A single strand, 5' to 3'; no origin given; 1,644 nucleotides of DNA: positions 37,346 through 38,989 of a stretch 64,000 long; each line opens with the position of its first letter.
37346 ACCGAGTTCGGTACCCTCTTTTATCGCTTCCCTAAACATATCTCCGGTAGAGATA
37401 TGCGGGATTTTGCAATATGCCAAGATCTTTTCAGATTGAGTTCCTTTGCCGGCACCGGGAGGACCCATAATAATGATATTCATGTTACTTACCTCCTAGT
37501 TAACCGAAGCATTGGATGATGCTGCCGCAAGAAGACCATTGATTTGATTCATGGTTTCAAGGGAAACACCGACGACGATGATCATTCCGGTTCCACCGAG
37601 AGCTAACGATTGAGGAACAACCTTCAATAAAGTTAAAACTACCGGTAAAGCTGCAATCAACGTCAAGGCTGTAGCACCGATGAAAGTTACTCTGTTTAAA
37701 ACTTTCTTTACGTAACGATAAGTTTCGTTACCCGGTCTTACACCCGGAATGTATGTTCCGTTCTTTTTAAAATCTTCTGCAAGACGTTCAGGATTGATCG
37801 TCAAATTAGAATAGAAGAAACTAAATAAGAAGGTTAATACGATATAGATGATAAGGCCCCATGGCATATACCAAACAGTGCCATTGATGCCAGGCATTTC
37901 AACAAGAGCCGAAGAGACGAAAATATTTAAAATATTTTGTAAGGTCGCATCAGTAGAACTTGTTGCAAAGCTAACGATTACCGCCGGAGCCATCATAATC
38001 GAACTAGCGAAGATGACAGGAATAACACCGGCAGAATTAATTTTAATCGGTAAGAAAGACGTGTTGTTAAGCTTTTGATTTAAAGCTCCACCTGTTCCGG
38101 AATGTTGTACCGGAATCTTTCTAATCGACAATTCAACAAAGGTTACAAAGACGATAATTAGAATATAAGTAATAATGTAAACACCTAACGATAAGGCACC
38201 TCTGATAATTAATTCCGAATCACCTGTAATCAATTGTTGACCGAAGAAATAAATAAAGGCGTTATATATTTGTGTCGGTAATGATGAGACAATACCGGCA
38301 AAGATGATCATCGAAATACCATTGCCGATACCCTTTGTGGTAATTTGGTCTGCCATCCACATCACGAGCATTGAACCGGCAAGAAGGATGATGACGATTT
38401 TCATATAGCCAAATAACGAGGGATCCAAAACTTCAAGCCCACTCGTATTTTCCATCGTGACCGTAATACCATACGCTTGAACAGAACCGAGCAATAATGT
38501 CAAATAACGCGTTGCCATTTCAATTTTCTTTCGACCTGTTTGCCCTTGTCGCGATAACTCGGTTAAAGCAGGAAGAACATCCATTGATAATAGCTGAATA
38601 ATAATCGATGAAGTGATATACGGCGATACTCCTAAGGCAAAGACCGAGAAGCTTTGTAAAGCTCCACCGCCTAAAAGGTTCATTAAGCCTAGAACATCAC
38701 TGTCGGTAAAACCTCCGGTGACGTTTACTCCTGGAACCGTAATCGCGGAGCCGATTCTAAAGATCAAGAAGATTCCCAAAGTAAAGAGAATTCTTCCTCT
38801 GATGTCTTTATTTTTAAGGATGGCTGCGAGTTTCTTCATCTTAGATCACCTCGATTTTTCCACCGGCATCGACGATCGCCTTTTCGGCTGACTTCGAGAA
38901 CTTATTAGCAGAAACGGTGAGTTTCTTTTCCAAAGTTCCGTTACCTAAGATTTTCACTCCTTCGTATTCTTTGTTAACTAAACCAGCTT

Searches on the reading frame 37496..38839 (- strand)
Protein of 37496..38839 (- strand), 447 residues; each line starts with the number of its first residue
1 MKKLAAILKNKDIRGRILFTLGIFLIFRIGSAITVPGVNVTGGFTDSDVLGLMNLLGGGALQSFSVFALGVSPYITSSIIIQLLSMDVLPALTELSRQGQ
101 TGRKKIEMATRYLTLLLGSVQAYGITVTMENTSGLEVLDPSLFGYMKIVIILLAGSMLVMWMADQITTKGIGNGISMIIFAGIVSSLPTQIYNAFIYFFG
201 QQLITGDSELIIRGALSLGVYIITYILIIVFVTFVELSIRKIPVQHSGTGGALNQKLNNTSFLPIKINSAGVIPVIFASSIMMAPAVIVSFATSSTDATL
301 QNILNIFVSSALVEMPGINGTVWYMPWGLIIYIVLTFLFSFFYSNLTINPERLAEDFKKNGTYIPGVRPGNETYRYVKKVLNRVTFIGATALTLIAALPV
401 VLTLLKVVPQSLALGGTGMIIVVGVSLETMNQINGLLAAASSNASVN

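Call 7: search_protein_families(library=pfam, proteins=[window:37496-38839:-], max_evalue=0.001)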
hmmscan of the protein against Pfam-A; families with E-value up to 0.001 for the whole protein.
window:37496-38839:- (447 aa): 1 family
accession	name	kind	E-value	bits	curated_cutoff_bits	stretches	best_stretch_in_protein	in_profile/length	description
PF00344.25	SecY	-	1e-95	321.1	32.2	1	65-430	1-306/306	SecY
